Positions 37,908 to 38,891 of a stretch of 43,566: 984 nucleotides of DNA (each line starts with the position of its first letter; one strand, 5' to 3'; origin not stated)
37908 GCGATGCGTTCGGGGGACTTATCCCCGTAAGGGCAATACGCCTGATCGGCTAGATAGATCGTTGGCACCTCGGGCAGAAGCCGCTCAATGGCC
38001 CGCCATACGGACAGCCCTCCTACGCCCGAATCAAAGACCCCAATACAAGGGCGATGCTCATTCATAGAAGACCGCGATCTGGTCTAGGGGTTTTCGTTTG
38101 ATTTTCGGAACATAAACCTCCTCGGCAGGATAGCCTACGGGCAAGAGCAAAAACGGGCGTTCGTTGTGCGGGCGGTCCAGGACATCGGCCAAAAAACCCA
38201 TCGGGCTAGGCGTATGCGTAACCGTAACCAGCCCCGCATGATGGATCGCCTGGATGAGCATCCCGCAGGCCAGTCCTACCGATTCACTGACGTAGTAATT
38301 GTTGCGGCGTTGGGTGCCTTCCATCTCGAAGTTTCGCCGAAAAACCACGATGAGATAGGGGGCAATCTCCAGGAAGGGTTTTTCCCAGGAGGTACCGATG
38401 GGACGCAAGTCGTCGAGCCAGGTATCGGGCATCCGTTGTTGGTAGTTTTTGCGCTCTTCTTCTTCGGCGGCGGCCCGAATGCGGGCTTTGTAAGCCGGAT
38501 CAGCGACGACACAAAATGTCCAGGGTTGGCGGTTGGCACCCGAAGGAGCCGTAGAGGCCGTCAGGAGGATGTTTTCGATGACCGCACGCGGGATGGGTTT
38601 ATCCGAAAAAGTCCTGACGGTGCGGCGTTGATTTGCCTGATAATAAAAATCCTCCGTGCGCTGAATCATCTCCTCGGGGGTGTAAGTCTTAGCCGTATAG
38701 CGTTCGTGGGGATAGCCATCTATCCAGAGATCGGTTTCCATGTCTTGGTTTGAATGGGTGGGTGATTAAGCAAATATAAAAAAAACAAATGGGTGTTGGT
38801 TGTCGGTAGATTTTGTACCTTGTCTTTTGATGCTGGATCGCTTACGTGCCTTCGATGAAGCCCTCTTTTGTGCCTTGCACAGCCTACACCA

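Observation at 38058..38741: Bacterial iodotyrosine-deiodinase-like reductive dehalogenase translationally coupled to glutamate racemase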

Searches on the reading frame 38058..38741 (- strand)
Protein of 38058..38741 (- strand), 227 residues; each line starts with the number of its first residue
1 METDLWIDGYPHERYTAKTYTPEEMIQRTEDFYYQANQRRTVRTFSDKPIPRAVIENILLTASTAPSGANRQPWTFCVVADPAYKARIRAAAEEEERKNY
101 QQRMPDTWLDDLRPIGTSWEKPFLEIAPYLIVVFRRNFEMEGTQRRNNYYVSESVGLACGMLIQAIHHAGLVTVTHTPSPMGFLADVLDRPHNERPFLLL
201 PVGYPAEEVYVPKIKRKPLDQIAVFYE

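Call 3: search_protein_families(library=pfam, proteins=[window:38058-38741:-], max_evalue=0.01)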
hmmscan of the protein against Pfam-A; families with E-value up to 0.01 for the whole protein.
window:38058-38741:- (227 aa): 2 families
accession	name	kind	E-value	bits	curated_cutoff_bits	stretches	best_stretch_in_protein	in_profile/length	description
PF00881.29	Nitroreductase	-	1.1e-21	78.1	23.5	1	37-204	2-167/167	Nitroreductase family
PF14512.11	TM1586_NiRdase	-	9.4e-08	32.4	27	0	56-83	161-188/215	Putative TM nitroreductase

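Call 4: search_protein_families(library=ncbifam, proteins=[window:38058-38741:-], max_evalue=0.01)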
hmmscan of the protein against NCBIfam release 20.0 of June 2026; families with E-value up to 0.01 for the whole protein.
window:38058-38741:- (227 aa): 9 families
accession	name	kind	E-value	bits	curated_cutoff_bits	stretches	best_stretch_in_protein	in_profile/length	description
TIGR02476.1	BluB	equivalog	5.1e-15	55.4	150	1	30-217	7-192/205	5,6-dimethylbenzimidazole synthase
TIGR03553.1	F420_FbiB_CTERM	equivalog_domain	2.6e-10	40.4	249.55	1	37-209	4-179/194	F420 biosynthesis protein FbiB, C-terminal domain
NF009810.0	PRK13294.1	equivalog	1.5e-09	37.3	304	1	37-208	259-433/449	coenzyme F420-0:L-glutamate ligase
NF008275.0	PRK11053.1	equivalog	1.6e-08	34.3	227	1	34-101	5-73/217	oxygen-insensitive NAD(P)H nitroreductase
NF003768.0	PRK05365.1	equivalog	1.1e-07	31.6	152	1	37-221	19-195/200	malonic semialdehyde reductase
NF005901.0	PRK07877.1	equivalog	5.8e-05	21.5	476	1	26-78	348-400/722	Rv1355c family protein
NF011424.0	PRK14851.1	subfamily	6.3e-05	21.2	1170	1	16-78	289-351/679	hypothetical protein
NF047509.1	Rv3131_FMN_oxido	subfamily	0.00012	21.7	199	1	58-81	2-25/319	Acg family FMN-binding oxidoreductase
NF008033.1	PRK10765.1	equivalog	0.002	17.6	223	0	37-94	9-66/240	oxygen-insensitive NADPH nitroreductase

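Call 5: search_solved_structures(query=window:38058-38741:-, max_evalue=0.001, show_alignments=3)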
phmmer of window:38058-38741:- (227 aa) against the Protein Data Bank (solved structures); distinct sequences matched with E-value up to 0.001: 31.
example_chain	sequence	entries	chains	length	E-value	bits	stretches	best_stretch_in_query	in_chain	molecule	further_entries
5ko7_A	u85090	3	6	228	2.7e-84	285.6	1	15-226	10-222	Nitroreductase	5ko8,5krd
4ttb_A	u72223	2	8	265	8.1e-60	205.5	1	11-224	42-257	Iodotyrosine dehalogenase 1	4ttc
5yak_A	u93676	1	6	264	4e-59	203.3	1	11-224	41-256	Iodotyrosine deiodinase 1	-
3gb5_A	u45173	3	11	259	7.1e-57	195.9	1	12-224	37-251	Iodotyrosine dehalogenase 1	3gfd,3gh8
3tnz_A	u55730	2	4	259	1.3e-55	191.8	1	12-224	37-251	Iodotyrosine dehalogenase 1 | Iodotyrosine deiodinase 1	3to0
6pz0_A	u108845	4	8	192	2.9e-25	92.5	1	33-208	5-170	iodotyrosine deiodinase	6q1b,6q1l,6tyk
4g8s_A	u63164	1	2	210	3.2e-15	59.7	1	27-223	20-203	Nitroreductase family protein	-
4dn2_A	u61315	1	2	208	4.2e-14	56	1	35-223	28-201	Nitroreductase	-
1nox_A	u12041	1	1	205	1.2e-10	44.7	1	36-224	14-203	NADH OXIDASE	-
8uc3_A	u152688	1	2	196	2e-10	44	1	31-91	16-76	Albonoursin synthase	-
9exv_A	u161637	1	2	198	4.6e-08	36.2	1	30-84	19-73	Nitroreductase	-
3e10_A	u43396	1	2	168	9.6e-08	35.2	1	37-82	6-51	Putative NADH Oxidase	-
7dp0_A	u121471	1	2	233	1.7e-07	34.4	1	38-90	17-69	Nitroreductase family protein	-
7dp2_A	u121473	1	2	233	1.8e-07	34.3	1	38-90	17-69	Nitroreductase family protein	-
7dp1_A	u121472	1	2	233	1.9e-07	34.3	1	38-90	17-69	Nitroreductase family protein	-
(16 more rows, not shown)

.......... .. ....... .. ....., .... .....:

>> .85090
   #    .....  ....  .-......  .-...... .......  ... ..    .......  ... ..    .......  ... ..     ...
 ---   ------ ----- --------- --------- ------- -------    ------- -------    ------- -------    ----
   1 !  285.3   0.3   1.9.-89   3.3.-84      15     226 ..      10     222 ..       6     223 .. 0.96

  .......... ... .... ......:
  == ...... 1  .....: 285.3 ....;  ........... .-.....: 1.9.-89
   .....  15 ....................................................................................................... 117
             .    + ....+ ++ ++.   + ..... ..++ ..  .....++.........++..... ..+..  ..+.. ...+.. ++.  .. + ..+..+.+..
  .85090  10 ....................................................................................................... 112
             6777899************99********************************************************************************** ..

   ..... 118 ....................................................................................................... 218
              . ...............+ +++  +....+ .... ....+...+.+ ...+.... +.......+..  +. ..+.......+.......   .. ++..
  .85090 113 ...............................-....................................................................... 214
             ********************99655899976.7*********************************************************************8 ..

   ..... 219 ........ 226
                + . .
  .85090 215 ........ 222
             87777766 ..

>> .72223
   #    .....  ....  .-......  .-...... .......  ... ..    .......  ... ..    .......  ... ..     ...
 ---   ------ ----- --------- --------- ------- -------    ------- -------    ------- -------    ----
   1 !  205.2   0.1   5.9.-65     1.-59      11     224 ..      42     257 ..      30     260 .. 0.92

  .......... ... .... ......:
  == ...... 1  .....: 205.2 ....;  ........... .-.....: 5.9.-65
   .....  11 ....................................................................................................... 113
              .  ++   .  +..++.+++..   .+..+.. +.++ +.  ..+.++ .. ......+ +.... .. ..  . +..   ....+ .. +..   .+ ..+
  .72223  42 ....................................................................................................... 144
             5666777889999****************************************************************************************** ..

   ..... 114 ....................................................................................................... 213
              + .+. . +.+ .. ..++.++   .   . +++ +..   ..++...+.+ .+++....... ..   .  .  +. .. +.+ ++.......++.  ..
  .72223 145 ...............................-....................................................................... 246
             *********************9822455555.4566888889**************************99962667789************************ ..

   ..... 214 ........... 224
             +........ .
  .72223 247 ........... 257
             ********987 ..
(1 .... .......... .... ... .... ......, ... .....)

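Call 7: find_homologous_proteins(query=window:38058-38741:-, max_evalue=1e-10)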
Query window:38058-38741:- (227 aa): 8000 proteins with E <= 1e-10 among 8000 candidates; the best 120 are listed.
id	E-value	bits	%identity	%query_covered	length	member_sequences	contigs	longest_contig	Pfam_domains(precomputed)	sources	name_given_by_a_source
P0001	7.8e-153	525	100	100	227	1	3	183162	PF00881.30,PF14512.12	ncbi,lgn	ncbi:MAG: nitroreductase family protein [Bernardetiaceae bacterium]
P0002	6.9e-116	404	76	97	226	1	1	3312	PF00881.30,PF14512.12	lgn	-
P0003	5.6e-106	371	72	97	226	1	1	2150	PF00881.30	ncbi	-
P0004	6.4e-100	352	67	97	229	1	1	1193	PF00881.30,PF14512.12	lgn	-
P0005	5.3e-98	345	63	100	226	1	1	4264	PF00881.30,PF14512.12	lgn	-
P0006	4.8e-97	342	64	100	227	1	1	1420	PF00881.30,PF14512.12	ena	-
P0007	1.2e-96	341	63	100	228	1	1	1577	PF00881.30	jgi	jgi:nitroreductase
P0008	1.6e-96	340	65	97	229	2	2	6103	PF00881.30,PF14512.12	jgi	jgi:iodotyrosine deiodinase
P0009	3.7e-96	339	63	100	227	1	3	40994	PF00881.30,PF14512.12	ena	-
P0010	5.8e-96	339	63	97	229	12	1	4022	PF00881.30,PF14512.12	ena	-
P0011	8.6e-96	338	67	97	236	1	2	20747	PF00881.30,PF14512.12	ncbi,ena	-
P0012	1.4e-95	337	63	100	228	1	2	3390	PF00881.30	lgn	-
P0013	1.4e-95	337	62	100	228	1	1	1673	PF00881.30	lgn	-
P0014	1.6e-95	337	65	97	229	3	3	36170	PF00881.30,PF14512.12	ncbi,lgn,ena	-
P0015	2.0e-95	337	62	100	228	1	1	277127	PF00881.30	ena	-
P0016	2.8e-95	336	62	100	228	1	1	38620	PF00881.30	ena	-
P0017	3.8e-95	336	65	97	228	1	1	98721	PF00881.30,PF14512.12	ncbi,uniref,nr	ncbi:Nitroreductase family protein [Fulvivirga imtechensis AK7]|uniref:Nitroreductase family protein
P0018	5.1e-95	336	64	96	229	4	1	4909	PF00881.30,PF14512.12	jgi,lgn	jgi:nitroreductase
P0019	9.6e-95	335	62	100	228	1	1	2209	PF00881.30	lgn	-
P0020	1.0e-94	334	64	100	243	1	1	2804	PF00881.30,PF14512.12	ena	-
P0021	2.6e-94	333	62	100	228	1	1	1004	PF00881.30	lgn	-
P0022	3.0e-94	333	65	97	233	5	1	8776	PF00881.30,PF14512.12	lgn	-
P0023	4.5e-94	332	64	97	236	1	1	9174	PF00881.30,PF14512.12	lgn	-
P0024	4.9e-94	332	59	100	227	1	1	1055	PF00881.30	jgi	jgi:nitroreductase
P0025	7.9e-94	332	64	97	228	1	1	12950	PF00881.30,PF14512.12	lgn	-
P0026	9.4e-94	331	64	97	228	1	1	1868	PF00881.30,PF14512.12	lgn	-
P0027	1.0e-93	331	62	97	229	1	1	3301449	PF00881.30,PF14512.12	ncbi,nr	ncbi:MAG: nitroreductase family protein [Cyclobacteriaceae bacterium]|nr:nitroreductase family prote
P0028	1.2e-93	331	63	97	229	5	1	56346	PF00881.30,PF14512.12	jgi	-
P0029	1.4e-93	331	64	97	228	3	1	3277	PF00881.30,PF14512.12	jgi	-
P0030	2.3e-93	330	64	97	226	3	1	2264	PF00881.30,PF14512.12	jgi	jgi:iodotyrosine deiodinase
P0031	2.3e-93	330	63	100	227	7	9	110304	PF00881.30,PF14512.12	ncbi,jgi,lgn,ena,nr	ncbi:MAG: nitroreductase [Bacteroidetes bacterium OLB12]|nr:MAG: nitroreductase [Bacteroidetes bacte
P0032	2.5e-93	330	63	97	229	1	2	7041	PF00881.30,PF14512.12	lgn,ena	-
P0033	2.5e-93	330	64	97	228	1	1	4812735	PF00881.30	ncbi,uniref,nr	ncbi:nitroreductase family protein [Reichenbachiella carrageenanivorans]|uniref:Nitroreductase famil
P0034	2.6e-93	330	63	97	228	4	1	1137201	PF00881.30,PF14512.12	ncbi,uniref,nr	ncbi:nitroreductase family protein [Fulvivirga sp. 29W222]|uniref:Nitroreductase family protein n=1 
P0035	2.7e-93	330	61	97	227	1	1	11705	PF00881.30,PF14512.12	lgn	-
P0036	2.9e-93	330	63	97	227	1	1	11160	PF00881.30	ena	-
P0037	3.1e-93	330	64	97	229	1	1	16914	PF00881.30,PF14512.12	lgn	-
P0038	3.7e-93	329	62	97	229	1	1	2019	PF00881.30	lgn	-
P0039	4.2e-93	329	63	100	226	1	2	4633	PF00881.30,PF14512.12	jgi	jgi:iodotyrosine deiodinase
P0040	4.5e-93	329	66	97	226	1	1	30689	PF00881.30,PF14512.12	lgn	-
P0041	4.7e-93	329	65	93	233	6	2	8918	PF00881.30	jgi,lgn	jgi:iodotyrosine deiodinase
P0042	4.9e-93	329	62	100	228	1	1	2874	PF00881.30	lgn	-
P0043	8.0e-93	328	62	97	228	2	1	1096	PF00881.30,PF14512.12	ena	-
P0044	8.3e-93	328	64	97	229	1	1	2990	PF00881.30,PF14512.12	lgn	-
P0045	8.4e-93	328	64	97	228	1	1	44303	PF00881.30,PF14512.12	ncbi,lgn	-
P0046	8.5e-93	328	62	97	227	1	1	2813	PF00881.30,PF14512.12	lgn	-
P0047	8.9e-93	328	64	95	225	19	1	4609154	PF00881.30,PF14512.12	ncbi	-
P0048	9.0e-93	328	63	97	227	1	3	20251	PF00881.30,PF14512.12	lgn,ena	-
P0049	9.1e-93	328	64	97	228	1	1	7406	PF00881.30,PF14512.12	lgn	-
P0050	9.4e-93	328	62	100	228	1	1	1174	PF00881.30,PF14512.12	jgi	-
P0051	9.8e-93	328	63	97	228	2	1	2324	PF00881.30,PF14512.12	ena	-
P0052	1.0e-92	328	63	97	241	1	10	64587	PF00881.30,PF14512.12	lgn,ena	-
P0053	1.1e-92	328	64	97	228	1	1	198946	PF00881.30,PF14512.12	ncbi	-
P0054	1.3e-92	328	62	97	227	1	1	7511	PF00881.30,PF14512.12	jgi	jgi:nitroreductase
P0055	1.5e-92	327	62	97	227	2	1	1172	PF00881.30,PF14512.12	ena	-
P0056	1.5e-92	327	62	100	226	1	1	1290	PF00881.30,PF14512.12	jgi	jgi:iodotyrosine deiodinase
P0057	1.5e-92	327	64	94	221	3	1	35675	PF00881.30,PF14512.12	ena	-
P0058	1.7e-92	327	63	97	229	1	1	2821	PF00881.30,PF14512.12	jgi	jgi:nitroreductase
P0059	1.7e-92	327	63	97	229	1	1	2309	PF00881.30,PF14512.12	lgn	-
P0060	2.0e-92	327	60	97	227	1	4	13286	PF00881.30,PF14512.12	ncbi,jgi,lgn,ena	-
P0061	2.5e-92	327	62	97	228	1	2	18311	PF00881.30,PF14512.12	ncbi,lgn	ncbi:MAG: nitroreductase family protein [Cyclobacteriaceae bacterium]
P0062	2.5e-92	327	64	97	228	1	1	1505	PF00881.30,PF14512.12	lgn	-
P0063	2.7e-92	327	60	97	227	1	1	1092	PF00881.30,PF14512.12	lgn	-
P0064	2.7e-92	327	63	100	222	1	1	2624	PF00881.30,PF14512.12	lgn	-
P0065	2.9e-92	327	66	93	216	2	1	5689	PF00881.30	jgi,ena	jgi:iodotyrosine deiodinase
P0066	3.0e-92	326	63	97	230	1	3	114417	PF00881.30,PF14512.12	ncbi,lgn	-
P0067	3.1e-92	326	62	97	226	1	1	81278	PF00881.30,PF14512.12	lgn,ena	-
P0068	3.2e-92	326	62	100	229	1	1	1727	PF00881.30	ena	-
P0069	3.4e-92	326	62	97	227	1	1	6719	PF00881.30,PF14512.12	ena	-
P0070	4.1e-92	326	64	97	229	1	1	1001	PF00881.30,PF14512.12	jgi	jgi:iodotyrosine deiodinase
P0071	4.2e-92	326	61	100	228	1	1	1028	PF00881.30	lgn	-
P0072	4.3e-92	326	62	97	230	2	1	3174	PF00881.30,PF14512.12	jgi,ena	-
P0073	5.2e-92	326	63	97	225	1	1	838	PF00881.30,PF14512.12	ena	-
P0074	5.3e-92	326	62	97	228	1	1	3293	PF00881.30,PF14512.12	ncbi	ncbi:MAG: nitroreductase family protein [Cyclobacteriaceae bacterium]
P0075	5.6e-92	326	63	97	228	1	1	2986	PF00881.30,PF14512.12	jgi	jgi:nitroreductase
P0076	5.9e-92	325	64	97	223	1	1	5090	PF00881.30,PF14512.12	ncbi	-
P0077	6.5e-92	325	61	97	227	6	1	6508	PF00881.30,PF14512.12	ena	-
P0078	7.2e-92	325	62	97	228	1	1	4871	PF00881.30,PF14512.12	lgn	-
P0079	7.2e-92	325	63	97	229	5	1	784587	PF00881.30,PF14512.12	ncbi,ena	-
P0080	7.5e-92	325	62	97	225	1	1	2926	PF00881.30,PF14512.12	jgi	jgi:nitroreductase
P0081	7.9e-92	325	63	97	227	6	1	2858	PF00881.30,PF14512.12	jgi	jgi:iodotyrosine deiodinase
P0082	8.1e-92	325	62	97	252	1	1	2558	PF00881.30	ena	-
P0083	8.4e-92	325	63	97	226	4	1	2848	PF00881.30,PF14512.12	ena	-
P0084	8.4e-92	325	63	97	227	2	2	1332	PF00881.30,PF14512.12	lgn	-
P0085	8.6e-92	325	61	100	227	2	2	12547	PF00881.30,PF14512.12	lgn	-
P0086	1.0e-91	325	62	97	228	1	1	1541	PF00881.30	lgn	-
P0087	1.2e-91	324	61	100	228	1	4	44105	PF00881.30,PF14512.12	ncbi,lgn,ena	-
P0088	1.2e-91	324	63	97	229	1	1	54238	PF00881.30,PF14512.12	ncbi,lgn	ncbi:MAG: nitroreductase family protein [Bacteroidota bacterium]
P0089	1.4e-91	324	62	97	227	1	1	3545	PF00881.30,PF14512.12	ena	-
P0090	1.4e-91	324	62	98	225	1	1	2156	PF00881.30,PF14512.12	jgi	-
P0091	1.5e-91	324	65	97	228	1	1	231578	PF00881.30,PF14512.12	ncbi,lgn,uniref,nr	ncbi:nitroreductase family protein [Thermonema rossianum]|uniref:nitroreductase family protein n=1 T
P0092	1.5e-91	324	62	97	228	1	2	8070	PF00881.30,PF14512.12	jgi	jgi:iodotyrosine deiodinase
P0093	1.5e-91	324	62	100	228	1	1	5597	PF00881.30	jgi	jgi:iodotyrosine deiodinase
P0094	1.5e-91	324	62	97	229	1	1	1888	PF00881.30,PF14512.12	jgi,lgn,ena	-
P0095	1.7e-91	324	61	100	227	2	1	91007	PF00881.30,PF14512.12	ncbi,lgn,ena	-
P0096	1.7e-91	324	62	97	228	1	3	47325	PF00881.30,PF14512.12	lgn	-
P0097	1.7e-91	324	62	97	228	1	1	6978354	PF00881.30,PF14512.12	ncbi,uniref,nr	ncbi:nitroreductase family protein [Fulvivirga ulvae]|uniref:nitroreductase family protein n=1 Tax=F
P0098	1.7e-91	324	61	100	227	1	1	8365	PF00881.30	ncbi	-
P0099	1.8e-91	324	62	100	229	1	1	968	PF00881.30,PF14512.12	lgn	-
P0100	1.8e-91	324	62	97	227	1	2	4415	PF00881.30,PF14512.12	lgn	-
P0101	1.9e-91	324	66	97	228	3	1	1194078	PF00881.30,PF14512.12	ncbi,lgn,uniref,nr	ncbi:MAG: oxidoreductase [Thermonema sp.]|uniref:nitroreductase family protein n=1 Tax=Thermonema sp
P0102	2.0e-91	324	62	97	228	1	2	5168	PF00881.30,PF14512.12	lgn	-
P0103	2.1e-91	324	62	97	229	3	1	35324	PF00881.30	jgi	jgi:iodotyrosine deiodinase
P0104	2.2e-91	324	63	97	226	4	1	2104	PF00881.30,PF14512.12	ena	-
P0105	2.3e-91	324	62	97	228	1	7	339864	PF00881.30,PF14512.12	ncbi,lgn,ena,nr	ncbi:MAG TPA: nitroreductase family protein [Cyclobacteriaceae bacterium]|nr:nitroreductase family p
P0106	2.4e-91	323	63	97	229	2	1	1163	PF00881.30,PF14512.12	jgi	jgi:nitroreductase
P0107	2.4e-91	323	62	97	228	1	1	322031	PF00881.30,PF14512.12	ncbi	-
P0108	2.6e-91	323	62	97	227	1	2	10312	PF00881.30,PF14512.12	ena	-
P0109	2.6e-91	323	62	97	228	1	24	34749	PF00881.30,PF14512.12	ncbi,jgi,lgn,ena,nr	ncbi:MAG TPA: nitroreductase family protein [Cyclobacteriaceae bacterium]|jgi:nitroreductase|nr:nitr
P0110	2.8e-91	323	62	100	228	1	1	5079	PF00881.30,PF14512.12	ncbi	ncbi:MAG: nitroreductase family protein [Bacteroidota bacterium]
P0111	2.8e-91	323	62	97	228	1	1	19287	PF00881.30,PF14512.12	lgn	-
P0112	2.8e-91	323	61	97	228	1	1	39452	PF00881.30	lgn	-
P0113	2.9e-91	323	61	97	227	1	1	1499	PF00881.30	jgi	jgi:nitroreductase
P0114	2.9e-91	323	62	97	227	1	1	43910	PF00881.30,PF14512.12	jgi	jgi:iodotyrosine deiodinase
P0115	3.0e-91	323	65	96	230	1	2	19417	PF00881.30,PF14512.12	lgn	-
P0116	3.0e-91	323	62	97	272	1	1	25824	PF00881.30,PF14512.12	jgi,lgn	-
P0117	3.1e-91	323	62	97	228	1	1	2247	PF00881.30,PF14512.12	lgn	-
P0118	3.5e-91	323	62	97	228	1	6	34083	PF00881.30,PF14512.12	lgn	-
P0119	3.7e-91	323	63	97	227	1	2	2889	PF00881.30,PF14512.12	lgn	-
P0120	3.9e-91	323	62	97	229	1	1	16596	PF00881.30,PF14512.12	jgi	-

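Call 8: find_related_loci(query=window:38058-38741:-, collection=genome_contigs, flank=4000)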
Query window:38058-38741:- (227 aa) in genome_contigs; peptide patterns used: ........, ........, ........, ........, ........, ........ (x = any residue, [..] = any of these).
144 stretches matched a pattern; 41 encode a relative of the query (tblastn E <= 1e-3); 41 distinct loci.
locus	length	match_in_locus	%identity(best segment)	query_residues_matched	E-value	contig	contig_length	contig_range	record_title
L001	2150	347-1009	72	7-227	1e-110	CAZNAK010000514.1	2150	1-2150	MAG TPA_asm: uncultured Cytophagales bacterium isolate SRP141376_co3_78 genome assembly, contig: NODE_123782_length_2150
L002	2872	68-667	63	28-227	4e-93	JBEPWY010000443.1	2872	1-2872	MAG: Marivirga sp. isolate 01_S196.semibin_refined.176 NODE_48235_length_2872_cov_1.535155:0-2872, whole genome shotgun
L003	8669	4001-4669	56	7-227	3e-89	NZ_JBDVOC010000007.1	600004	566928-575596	MAG: Eudoraea sp. isolate AQ.07.F.C5_194_4 AQ_07_F_C5_194_4_000000000007, whole genome shotgun sequence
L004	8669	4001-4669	56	7-227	6e-89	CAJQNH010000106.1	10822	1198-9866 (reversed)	MAG: uncultured Eudoraea sp. isolate 10_20180412_Bin_METABAT_142_sub_1_1 genome assembly, contig: c_000008592133, whole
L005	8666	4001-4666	58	7-227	2e-85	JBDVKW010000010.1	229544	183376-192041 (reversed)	MAG: Fulvivirga sp. isolate LC.10.F.D3_173_87 LC_10_F_D3_173_87_000000000010, whole genome shotgun sequence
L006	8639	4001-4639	58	15-226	6e-84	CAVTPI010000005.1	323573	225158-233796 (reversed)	MAG: Crocinitomicaceae bacterium isolate MFD03250.bin.3.55 genome assembly, contig: contig_24386, whole genome shotgun s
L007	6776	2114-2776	56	8-227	6e-83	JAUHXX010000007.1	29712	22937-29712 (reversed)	MAG: Bacteroidia bacterium isolate 3_bin.27 NODE_2008_length_29712_cov_0.998952, whole genome shotgun sequence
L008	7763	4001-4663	55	8-227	4e-82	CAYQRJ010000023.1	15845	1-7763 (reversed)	MAG TPA_asm: uncultured Crocinitomix sp. isolate SRP163575_co1_361 genome assembly, contig: NODE_7956_length_15845_cov_6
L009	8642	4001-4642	55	15-227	1e-81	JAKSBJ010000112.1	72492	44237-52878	MAG: Flavobacteriales bacterium isolate MAG.175 k141_6721129, whole genome shotgun sequence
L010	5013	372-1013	57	12-226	5e-81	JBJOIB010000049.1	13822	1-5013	MAG: Bacteroidota bacterium isolate sharkriverslough_2019_sw_WHONDRS-S19S_0042_B_bin.86 scaffold_1330857, whole genome s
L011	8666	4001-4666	52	7-227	5e-80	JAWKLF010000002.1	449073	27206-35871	MAG: Chitinophagaceae bacterium isolate ABC1.87 ABC1.87.fa-2, whole genome shotgun sequence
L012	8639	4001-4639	53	15-226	8e-80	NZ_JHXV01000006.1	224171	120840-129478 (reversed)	Crocinitomix catalasitica ATCC 23190 T367DRAFT_scaffold00004.4_C, whole genome shotgun sequence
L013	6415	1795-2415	58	22-227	2e-79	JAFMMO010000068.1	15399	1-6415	MAG: Proteobacteria bacterium isolate DEBay_Sum29DG08_33 NODE_1628_length_15399_cov_4.70229, whole genome shotgun sequen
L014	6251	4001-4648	56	12-226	1e-77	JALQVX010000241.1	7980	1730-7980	MAG: Crocinitomix sp. isolate FCJ.6 FCJ_85592, whole genome shotgun sequence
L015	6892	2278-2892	54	23-226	2e-77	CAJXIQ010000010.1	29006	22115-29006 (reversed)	MAG TPA_asm: uncultured Bacteroidetes bacterium isolate SRR5268667_bin.63_MetaBAT_v2.12.1_MAG genome assembly, contig: N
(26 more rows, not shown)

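Call 11: find_encoding_contigs(protein=P0002, flank=4000, max_places=4)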
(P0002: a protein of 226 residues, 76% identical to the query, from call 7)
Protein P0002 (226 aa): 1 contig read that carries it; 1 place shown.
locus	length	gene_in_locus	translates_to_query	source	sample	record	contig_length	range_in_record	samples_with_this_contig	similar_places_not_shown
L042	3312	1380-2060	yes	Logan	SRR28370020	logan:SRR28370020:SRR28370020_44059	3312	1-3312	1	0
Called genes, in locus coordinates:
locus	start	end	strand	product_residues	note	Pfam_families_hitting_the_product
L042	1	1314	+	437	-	?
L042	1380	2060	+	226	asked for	PF00881:Nitroreductase, PF14512:TM1586_NiRdase (faint)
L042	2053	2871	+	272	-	PF01177:Asp_Glu_race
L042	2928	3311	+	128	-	?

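Call 14: find_encoding_contigs(protein=P0001, flank=3000, max_places=3)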
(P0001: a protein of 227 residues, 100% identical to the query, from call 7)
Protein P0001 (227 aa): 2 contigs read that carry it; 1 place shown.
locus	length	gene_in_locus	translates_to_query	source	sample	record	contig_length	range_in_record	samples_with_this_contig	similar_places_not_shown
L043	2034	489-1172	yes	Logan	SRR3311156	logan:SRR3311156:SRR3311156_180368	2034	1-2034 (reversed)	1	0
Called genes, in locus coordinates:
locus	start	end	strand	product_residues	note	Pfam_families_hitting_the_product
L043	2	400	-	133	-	?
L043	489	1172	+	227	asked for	PF00881:Nitroreductase, PF14512:TM1586_NiRdase (faint)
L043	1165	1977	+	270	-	PF01177:Asp_Glu_race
